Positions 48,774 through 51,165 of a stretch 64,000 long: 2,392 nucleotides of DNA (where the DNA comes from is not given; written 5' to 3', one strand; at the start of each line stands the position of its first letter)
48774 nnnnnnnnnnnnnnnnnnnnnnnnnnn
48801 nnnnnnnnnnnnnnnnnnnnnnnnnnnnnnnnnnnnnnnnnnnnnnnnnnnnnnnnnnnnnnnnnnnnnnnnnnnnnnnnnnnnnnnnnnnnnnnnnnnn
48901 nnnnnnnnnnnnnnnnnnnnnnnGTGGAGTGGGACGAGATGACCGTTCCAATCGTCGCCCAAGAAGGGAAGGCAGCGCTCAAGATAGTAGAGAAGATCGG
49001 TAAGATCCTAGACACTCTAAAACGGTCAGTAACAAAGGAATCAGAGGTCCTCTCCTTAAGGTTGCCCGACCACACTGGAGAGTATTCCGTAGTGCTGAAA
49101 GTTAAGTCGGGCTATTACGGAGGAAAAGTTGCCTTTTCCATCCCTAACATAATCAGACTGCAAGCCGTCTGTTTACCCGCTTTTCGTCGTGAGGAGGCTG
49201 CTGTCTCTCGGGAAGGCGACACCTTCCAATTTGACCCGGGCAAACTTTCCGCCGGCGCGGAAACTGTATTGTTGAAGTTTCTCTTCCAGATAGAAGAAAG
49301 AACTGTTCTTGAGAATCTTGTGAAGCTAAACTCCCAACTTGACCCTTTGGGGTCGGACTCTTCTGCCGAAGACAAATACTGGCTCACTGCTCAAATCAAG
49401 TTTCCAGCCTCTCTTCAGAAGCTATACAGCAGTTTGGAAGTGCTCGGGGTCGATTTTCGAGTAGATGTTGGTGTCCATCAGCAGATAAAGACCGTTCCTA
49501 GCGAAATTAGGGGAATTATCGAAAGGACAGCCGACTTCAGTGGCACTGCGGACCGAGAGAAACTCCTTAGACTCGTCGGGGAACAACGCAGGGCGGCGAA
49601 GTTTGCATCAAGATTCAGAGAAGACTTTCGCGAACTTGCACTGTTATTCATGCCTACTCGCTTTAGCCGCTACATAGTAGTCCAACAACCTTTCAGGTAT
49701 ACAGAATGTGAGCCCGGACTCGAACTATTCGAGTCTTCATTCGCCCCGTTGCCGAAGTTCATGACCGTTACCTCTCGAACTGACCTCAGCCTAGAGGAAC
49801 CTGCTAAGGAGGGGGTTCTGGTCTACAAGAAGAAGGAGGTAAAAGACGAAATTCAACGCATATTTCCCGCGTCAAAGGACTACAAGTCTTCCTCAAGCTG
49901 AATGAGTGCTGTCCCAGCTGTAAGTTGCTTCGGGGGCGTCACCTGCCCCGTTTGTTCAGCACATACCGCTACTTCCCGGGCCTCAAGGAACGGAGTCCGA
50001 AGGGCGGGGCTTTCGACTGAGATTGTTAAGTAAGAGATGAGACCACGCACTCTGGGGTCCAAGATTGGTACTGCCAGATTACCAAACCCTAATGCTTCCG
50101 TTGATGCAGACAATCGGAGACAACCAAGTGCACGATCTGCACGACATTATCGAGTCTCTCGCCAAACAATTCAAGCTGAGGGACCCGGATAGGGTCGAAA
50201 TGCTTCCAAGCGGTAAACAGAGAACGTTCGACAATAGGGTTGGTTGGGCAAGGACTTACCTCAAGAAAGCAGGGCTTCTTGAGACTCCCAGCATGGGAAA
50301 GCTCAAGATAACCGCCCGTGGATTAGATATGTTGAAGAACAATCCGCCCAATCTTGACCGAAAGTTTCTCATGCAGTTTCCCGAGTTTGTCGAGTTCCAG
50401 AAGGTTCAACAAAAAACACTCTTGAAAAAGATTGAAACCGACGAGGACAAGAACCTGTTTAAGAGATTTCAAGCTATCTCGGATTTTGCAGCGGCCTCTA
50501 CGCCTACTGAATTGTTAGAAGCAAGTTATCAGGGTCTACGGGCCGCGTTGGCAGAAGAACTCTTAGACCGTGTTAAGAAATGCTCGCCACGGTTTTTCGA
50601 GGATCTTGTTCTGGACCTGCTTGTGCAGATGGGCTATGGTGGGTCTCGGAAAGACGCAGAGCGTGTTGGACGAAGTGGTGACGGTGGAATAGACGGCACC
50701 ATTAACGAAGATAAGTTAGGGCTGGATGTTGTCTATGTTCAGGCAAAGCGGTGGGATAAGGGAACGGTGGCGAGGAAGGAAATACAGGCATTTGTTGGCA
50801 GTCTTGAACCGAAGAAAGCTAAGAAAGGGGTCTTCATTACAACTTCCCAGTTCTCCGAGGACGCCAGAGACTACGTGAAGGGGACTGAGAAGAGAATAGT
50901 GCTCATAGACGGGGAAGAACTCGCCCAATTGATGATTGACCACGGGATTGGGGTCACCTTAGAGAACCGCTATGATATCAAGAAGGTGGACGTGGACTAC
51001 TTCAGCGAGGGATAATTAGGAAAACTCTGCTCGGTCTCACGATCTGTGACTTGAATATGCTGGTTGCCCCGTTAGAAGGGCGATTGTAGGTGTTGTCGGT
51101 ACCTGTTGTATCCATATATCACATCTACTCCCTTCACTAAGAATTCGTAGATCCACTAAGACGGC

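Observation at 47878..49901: Coupled pair of domain-less proteins between a type IIG R-M enzyme and Mrr, inside a mobile element: candidate undescribed defence (or virion) module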

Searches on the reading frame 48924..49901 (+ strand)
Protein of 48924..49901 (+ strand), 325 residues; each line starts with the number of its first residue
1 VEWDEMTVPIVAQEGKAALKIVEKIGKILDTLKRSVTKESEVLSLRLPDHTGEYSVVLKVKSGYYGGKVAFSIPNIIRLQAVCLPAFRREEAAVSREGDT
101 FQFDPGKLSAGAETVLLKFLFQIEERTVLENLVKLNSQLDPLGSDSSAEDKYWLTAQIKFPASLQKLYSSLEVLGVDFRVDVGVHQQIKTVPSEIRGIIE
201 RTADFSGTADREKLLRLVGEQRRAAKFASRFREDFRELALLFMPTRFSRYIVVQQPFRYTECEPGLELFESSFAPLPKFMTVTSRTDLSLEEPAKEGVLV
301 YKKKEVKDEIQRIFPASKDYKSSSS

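Call 4: search_protein_families(library=pfam, proteins=[window:48924-49901:+], max_evalue=1)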
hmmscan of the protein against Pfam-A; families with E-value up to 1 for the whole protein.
window:48924-49901:+ (325 aa): 0 families

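Call 5: search_protein_families(library=padloc, proteins=[window:48924-49901:+], max_evalue=1)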
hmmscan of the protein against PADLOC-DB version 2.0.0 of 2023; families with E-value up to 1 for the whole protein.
window:48924-49901:+ (325 aa): 0 families

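Call 8: find_homologous_proteins(query=window:48924-49901:+)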
Query window:48924-49901:+ (325 aa): 13 proteins with E <= 0.001 among 3814 candidates.
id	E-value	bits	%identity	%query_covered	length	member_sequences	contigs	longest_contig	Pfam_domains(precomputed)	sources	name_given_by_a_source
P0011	6.0e-196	668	95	100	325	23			-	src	-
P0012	4.6e-171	586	84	97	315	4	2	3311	-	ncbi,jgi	-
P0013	2.3e-167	574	82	97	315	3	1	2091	-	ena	-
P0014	6.0e-136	471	68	96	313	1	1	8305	-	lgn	-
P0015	4.1e-123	428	64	94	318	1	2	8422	-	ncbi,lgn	-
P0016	6.8e-121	421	83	71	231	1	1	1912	-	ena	-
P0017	5.8e-116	405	61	95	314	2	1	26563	-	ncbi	-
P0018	2.2e-97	344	78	61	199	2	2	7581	-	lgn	-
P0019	4.6e-89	317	49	96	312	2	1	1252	-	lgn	-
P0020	9.6e-85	302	50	96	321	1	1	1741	-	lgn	-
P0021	2.3e-81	291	47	91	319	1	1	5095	-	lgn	-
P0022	1.5e-74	269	44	95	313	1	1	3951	-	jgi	jgi:hypothetical protein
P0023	4.6e-72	261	47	91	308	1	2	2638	-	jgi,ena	-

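Call 9: search_protein_families(library=phrogs, proteins=[window:48924-49901:+], max_evalue=1)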
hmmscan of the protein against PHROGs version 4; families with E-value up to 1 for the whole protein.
window:48924-49901:+ (325 aa): 0 families

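Call 10: search_protein_families(library=ncbifam, proteins=[window:48924-49901:+], max_evalue=1)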
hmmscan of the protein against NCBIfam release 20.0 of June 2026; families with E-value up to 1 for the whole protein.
window:48924-49901:+ (325 aa): 0 families

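Call 13: find_encoding_contigs(protein=P0017, flank=10000, max_places=3)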
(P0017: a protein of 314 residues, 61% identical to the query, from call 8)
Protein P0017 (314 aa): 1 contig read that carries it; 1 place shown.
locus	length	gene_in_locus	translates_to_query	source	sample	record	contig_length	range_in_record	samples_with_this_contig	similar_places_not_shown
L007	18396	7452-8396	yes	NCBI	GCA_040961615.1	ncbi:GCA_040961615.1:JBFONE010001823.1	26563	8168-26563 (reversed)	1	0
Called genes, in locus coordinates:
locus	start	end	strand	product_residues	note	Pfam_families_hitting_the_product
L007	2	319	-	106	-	?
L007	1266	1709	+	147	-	-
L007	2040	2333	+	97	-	-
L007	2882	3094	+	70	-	-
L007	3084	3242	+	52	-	-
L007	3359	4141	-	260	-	PF07505:DUF5131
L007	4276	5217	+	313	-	-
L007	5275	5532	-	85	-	-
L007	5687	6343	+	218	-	PF13643:DUF4145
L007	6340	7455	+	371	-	-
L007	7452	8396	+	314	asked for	-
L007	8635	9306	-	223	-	-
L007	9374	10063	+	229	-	PF05724:TPMT, PF05175:MTS (weak), PF13489:Methyltransf_23, PF03848:TehB, PF08241:Methyltransf_11, PF08242:Methyltransf_12, PF13649:Methyltransf_25, PF13847:Methyltransf_31, +1 more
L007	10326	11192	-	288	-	PF18754:Nmad3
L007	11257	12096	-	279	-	-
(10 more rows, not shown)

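Call 23: find_homologous_proteins(query=A2, max_evalue=0.01)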
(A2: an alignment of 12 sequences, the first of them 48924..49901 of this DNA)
Query A2 (12 sequences) (325 aa, profile of the alignment): 14 proteins with E <= 0.01 among 8000 candidates.
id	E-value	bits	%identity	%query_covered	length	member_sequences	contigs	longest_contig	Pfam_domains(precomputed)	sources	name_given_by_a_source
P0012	1.2e-160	552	84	97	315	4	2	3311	-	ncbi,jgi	-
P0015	7.0e-159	546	64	94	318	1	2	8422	-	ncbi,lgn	-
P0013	7.1e-158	543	82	97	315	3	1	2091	-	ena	-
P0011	4.0e-156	537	95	100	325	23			-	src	-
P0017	1.4e-153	529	61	95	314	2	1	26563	-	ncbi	-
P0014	5.6e-152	523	68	96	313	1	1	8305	-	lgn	-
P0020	1.7e-145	502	50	96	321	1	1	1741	-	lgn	-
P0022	3.0e-145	501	44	95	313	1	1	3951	-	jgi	jgi:hypothetical protein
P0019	1.1e-143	496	49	96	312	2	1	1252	-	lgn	-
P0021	3.8e-143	494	47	91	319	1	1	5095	-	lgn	-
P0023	2.3e-141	488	47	91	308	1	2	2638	-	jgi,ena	-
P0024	9.3e-123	427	43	95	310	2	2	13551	-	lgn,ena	-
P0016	6.1e-108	379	83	71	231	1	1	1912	-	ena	-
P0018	3.8e-96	340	78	61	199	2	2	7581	-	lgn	-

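Call 29: find_encoding_contigs(protein=P0024, flank=10000, max_places=3)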
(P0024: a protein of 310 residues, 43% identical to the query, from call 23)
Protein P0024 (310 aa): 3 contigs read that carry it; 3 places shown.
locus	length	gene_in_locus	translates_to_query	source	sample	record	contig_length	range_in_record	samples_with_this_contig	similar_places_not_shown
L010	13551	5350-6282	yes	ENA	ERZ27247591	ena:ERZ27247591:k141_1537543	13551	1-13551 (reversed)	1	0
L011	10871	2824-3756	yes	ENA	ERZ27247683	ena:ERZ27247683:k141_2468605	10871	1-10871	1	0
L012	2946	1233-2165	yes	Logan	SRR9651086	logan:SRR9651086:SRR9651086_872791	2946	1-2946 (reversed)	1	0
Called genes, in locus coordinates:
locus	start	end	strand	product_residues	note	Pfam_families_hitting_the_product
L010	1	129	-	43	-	?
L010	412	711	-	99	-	-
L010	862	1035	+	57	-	-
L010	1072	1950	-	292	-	-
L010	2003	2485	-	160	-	PF13529:Peptidase_C39_2 (weak)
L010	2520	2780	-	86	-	-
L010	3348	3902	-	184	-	-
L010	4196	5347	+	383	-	-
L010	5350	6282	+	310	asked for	-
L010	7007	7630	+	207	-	-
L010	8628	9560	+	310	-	-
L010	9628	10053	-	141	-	-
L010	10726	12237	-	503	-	PF13173:AAA_14, PF13635:DUF4143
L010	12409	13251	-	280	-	PF00589:Phage_integrase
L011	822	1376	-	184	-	-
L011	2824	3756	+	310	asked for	-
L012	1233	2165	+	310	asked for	-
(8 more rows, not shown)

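Call 30: find_encoding_contigs(protein=P0014, flank=10000, max_places=3)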
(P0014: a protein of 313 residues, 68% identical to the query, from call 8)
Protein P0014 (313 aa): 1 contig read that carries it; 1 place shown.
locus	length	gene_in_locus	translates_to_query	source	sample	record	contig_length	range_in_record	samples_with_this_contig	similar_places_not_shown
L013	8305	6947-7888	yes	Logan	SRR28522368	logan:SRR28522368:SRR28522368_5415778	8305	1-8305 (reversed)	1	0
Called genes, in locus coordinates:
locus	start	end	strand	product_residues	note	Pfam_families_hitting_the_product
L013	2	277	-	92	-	?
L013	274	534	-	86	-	-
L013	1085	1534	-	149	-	-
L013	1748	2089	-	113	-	PF27297:AF_0843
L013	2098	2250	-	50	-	-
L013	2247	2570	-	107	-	-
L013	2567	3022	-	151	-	-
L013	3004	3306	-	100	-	-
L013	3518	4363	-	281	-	-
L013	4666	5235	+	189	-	PF01047:MarR (faint), PF25213:HVO_A0261_N (faint), PF01978:TrmB (faint)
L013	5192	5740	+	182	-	-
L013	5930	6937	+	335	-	-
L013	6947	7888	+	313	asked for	-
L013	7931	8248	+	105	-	-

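Call 34: predict_structure(alignment_id=A3)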
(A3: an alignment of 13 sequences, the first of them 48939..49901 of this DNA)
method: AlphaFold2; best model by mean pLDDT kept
length: 320 residues; sequences in the alignment: 13
mean_pLDDT: 80.6   pTM: 0.71
mean pLDDT of the five models: 80.6, 78.9, 76.2, 75.8, 65.7
residues with pLDDT >= 90: 114; 70-90: 131; 50-70: 56; < 50: 19
segments of 3 or more residues with pLDDT < 50: 1-12, 317-320
pLDDT, mean of each block of 10 residues (from residue 1): 38 73 81 90 91 78 84 91 88 90 85 89 82 75 87 89 90 89 76 60 61 63 71 87 94 93 67 91 95 93 87 52
secondary structure, 60 per line:
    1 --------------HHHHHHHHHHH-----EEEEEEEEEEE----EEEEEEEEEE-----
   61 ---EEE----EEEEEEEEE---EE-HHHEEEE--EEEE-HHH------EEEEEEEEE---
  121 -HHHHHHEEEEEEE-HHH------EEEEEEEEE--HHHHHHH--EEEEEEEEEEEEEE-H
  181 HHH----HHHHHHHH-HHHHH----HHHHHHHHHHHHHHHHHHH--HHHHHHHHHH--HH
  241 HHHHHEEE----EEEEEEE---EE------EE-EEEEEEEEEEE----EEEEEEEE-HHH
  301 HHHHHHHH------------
elements in order: H15-25 E31-41 E46-55 E64-66 E71-79 E89-92 E95-98 E109-117 H122-127 E128-134 E145-153 H156-162 E165-178 H180-183 H188-195 H197-201 H206-224 H227-236 H239-245 E246-248 E253-259 E274-284 E289-296 H298-308
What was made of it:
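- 48939..49901 (+): Gene B, 320 aa. Its ATG overlaps A's TGA (ATGA). The family is basic (median pI about 8.7). The model has an N-terminal helix, a beta-sandwich, a helical region and a C-terminal beta region. AF2 pLDDT 80.6, pTM 0.71 (call 34).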

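Call 37: find_encoding_contigs(protein=P0021, flank=10000, max_places=3)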
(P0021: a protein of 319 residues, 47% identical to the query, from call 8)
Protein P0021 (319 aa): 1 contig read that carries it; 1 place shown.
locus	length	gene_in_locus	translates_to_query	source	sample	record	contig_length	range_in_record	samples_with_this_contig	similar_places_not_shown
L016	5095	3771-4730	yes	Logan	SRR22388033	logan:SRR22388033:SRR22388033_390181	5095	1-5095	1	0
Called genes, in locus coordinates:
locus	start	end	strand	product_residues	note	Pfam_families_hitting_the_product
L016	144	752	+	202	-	PF24838:8xMP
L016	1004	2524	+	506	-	-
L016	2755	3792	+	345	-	-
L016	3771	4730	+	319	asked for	-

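Call 39: fold_search(model_id=the predicted structure, library=pdb)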
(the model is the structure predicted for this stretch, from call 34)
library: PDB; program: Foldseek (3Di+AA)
matches with E <= 10: 1234; with E <= 0.001: 28
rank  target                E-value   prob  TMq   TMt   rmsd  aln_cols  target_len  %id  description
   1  8sw0                  2.1e-05  1.00  0.22  0.11  11.9       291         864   11  Puromycin sensitive aminopeptidase (released 2023-07-26)
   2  8pn9_E                2.7e-05  0.99  0.19  0.12  15.4       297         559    8  Structure of human oligosaccharyltransferase OST-A complex bound to NGI-1 (released 2024-05-08)
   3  5c97_B                3.7e-05  0.99  0.21  0.10  11.7       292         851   10  Insulin regulated aminopeptidase (released 2015-08-26)
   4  4z7i_A                6.9e-05  1.00  0.24  0.11   8.4       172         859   16  Crystal structure of insulin regulated aminopeptidase in complex with ligand (released 2015-08-26)
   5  4pj6_A                7.8e-05  1.00  0.24  0.11   8.2       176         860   14  Crystal Structure of Human Insulin Regulated Aminopeptidase with Lysine in Active Site (released 2014-12-03)
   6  8cgp_A                1.1e-04  0.97  0.21  0.10  11.6       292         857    8  Insulin regulated aminopeptidase (IRAP) in complex with an allosteric aryl sulfonamide inhibitor (released 2024-01-31)
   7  6s7t_E                1.1e-04  0.92  0.19  0.15  15.7       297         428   10  Cryo-EM structure of human oligosaccharyltransferase complex OST-B (released 2019-12-18)
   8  4p8q_A                1.2e-04  0.98  0.23  0.11  11.8       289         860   10  Crystal Structure of Human Insulin Regulated Aminopeptidase with Alanine in Active Site (released 2014-12-03)
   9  4z7i_B                1.3e-04  1.00  0.24  0.11   8.4       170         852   14  Crystal structure of insulin regulated aminopeptidase in complex with ligand (released 2015-08-26)
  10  5c97_A                1.5e-04  0.97  0.22  0.10  12.0       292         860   10  Insulin regulated aminopeptidase (released 2015-08-26)
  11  5mj6_A                1.6e-04  0.99  0.23  0.11  11.1       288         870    8  Ligand-induced conformational change of Insulin-regulated aminopeptidase: insights on catalytic mechanism and active s (released 2017-04-05)
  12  6ydx_A                1.7e-04  1.00  0.24  0.11   8.4       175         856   12  Insulin-regulated aminopeptidase complexed with a macrocyclic peptidic inhibitor (released 2020-07-22)
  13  8cgw_B                1.9e-04  0.99  0.22  0.11   9.0       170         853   13  Insulin-regulated aminopeptidase (IRAP) in complex with an allosteric benzopyran-based inhibitor (released 2024-01-31)
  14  6ydx_B                2.0e-04  1.00  0.24  0.11   8.3       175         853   12  Insulin-regulated aminopeptidase complexed with a macrocyclic peptidic inhibitor (released 2020-07-22)
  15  5mj6_B                2.4e-04  1.00  0.24  0.11   8.3       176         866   12  Ligand-induced conformational change of Insulin-regulated aminopeptidase: insights on catalytic mechanism and active s (released 2017-04-05)
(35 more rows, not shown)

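Call 67: search_solved_structures(query=A3, max_evalue=10)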
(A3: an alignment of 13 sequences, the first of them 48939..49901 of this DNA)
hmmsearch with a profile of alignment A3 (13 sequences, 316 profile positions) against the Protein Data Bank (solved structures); distinct sequences matched with E-value up to 10: 1.
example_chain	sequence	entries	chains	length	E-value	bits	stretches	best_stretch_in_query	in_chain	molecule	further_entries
8i9p_CR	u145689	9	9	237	0.64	12.2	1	119-219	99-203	Nucleolar protein 16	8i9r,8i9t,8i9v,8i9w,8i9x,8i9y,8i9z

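Call 69: fold_search(model_id=the predicted structure, library=viral)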
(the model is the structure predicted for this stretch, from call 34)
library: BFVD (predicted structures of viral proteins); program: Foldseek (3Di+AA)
matches with E <= 10: 550; with E <= 0.001: 0
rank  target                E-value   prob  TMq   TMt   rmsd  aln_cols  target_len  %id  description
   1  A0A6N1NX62            1.4e-03  0.97  0.24  0.10   8.8       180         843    7  Aminopeptidase M1-like [Tupanvirus soda lake]
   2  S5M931                5.1e-03  0.38  0.19  0.21  24.7       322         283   11  Uncharacterized protein [Bacillus phage Shanette]
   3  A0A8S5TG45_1          1.5e-02  0.33  0.17  0.06  18.6       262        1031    9  BspA family leucine-rich repeat surface protein [Myoviridae sp. ctIty1]
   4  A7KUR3                2.0e-02  0.57  0.16  0.08  17.0       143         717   10  (no name in the UniProt tables at hand)
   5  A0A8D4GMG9            2.9e-02  0.20  0.13  0.11  18.7       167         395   13  (no name in the UniProt tables at hand)
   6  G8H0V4                4.8e-02  0.23  0.11  0.18  20.7       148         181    7  Glycoprotein US3 [macacine betaherpesvirus 8]
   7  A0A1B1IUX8            5.1e-02  0.06  0.09  0.15  17.8       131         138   14  (no name in the UniProt tables at hand)
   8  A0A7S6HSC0            5.4e-02  0.54  0.18  0.10  13.6       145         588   11  Tail fiber protein [Aeromonas phage T7-Ah]
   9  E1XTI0                5.8e-02  0.18  0.15  0.08  16.3       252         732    9  Maturation/adhesion protein [Salmonella phage ViI]
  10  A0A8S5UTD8            6.5e-02  0.14  0.15  0.07  17.4       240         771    6  DNA topoisomerase (ATP-hydrolyzing) [Myoviridae sp. ctYA416]
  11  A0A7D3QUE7            7.0e-02  0.11  0.16  0.07  16.7       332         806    8  Inter-alpha-trypsin inhibitor family protein [Fadolivirus FV1/VV64]
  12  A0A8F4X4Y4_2          8.9e-02  0.07  0.09  0.03  15.0       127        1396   11  (no name in the UniProt tables at hand)
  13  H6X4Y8                9.5e-02  0.25  0.13  0.06  12.1       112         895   12  Putative structural protein [Klebsiella phage vB_KleM_RaK2]
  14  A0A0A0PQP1            9.5e-02  0.04  0.11  0.14  25.4       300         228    8  Uncharacterized protein [Bacillus phage Bp8p-T]
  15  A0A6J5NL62            1.0e-01  0.16  0.16  0.08  14.2       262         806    6  Pectate lyase superfamily protein [uncultured Caudovirales phage]
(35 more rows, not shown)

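Call 81: search_protein_families(library=pfam, proteins=[L010:7007-7630:+, L010:3348-3902:-, L010:8571-9560:+, L013:5192-5740:+, L013:3518-4363:-, L016:980-2524:+], max_evalue=0.01)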
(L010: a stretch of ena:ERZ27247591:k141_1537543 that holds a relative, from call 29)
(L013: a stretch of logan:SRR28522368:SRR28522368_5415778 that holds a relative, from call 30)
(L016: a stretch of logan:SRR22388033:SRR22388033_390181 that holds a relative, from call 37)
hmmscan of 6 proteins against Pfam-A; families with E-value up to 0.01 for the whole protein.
L010:7007-7630:+ (207 aa): 0 families

L010:3348-3902:- (184 aa): 0 families

L010:8571-9560:+ (329 aa): 0 families

L013:5192-5740:+ (182 aa): 0 families

L013:3518-4363:- (281 aa): 0 families

L016:980-2524:+ (514 aa): 0 families

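Call 91: find_related_loci(query=A3, collection=viral_contigs, flank=10000)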
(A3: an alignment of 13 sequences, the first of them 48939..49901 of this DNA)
Query A3 (320 aa) in viral_contigs; peptide patterns used: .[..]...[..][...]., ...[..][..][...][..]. (x = any residue, [..] = any of these).
74 stretches matched a pattern, but none encodes a relative of the query by tblastn (E <= 1e-3).

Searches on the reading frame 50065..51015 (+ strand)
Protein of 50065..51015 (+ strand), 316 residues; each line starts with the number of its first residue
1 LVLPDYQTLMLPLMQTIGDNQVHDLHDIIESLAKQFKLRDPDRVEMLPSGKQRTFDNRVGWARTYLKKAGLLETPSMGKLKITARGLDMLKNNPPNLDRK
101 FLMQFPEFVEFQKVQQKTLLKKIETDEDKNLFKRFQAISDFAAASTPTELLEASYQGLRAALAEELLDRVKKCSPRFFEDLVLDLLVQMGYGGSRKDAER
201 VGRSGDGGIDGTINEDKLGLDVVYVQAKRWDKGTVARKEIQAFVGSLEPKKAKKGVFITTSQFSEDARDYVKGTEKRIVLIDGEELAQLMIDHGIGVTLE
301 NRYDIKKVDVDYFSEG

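Call 4: search_protein_families(library=pfam, proteins=[window:50065-51015:+], max_evalue=1)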
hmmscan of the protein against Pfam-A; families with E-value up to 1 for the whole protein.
window:50065-51015:+ (316 aa): 4 families
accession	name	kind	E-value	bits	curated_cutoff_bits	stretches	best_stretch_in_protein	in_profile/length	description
PF04471.18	Mrr_cat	-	7.9e-39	132.8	21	1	171-290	2-115/115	Restriction endonuclease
PF14338.12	Mrr_N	-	2.6e-30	104.9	29.5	1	6-91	1-86/87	Mrr N-terminal domain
PF22722.2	NA-iREase1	-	2.9e-11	43.7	27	1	199-287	17-105/106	NACHT-associated inactive Restriction Endonuclease 1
PF13156.12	Mrr_cat_2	-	4.4e-08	33.5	22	1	203-293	26-117/127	Restriction endonuclease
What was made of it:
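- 50065..51015 (+): Mrr-type type IV restriction endonuclease (Mrr_N + Mrr_cat). It is a separate transcription unit 163 nt downstream of B. Pfam E 8e-39 and 3e-30 (call 4).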

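Call 5: search_protein_families(library=padloc, proteins=[window:50065-51015:+], max_evalue=1)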
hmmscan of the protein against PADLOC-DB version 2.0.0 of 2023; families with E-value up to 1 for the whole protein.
window:50065-51015:+ (316 aa): 9 families
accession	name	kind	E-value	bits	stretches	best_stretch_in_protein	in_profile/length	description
PDLC03657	mREase_IV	-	2.2e-91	304.5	1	1-314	1-315/317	Type IV methyl-directed restriction enzyme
PDLC04796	PDC-S02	-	1.3e-22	78.3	1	151-315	221-381/390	-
PDLC04806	PDC-S02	-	5.4e-21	73.2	1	140-293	152-303/324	-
PDLC04819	PDC-S02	-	5.3e-18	63.3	1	168-293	191-309/334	-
PDLC03663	mREase_IV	-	6.7e-11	39.5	1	172-293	411-526/544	Type IV methyl-directed restriction enzyme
PDLC04815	PDC-S02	-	2.1e-06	25.3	1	178-290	210-318/346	-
PDLC03203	mREase_II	-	5.5e-05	20.5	1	215-296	298-377/393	Type II methyl-directed restriction enzyme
PDLC03206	mREase_II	-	0.00011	18.8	1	202-289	304-395/434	Type II methyl-directed restriction enzyme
PDLC03852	LmuA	-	0.00014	19.9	1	167-272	12-123/336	-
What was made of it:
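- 50065..51015 (+): PADLOC mREase_IV E 2e-91 (call 5).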
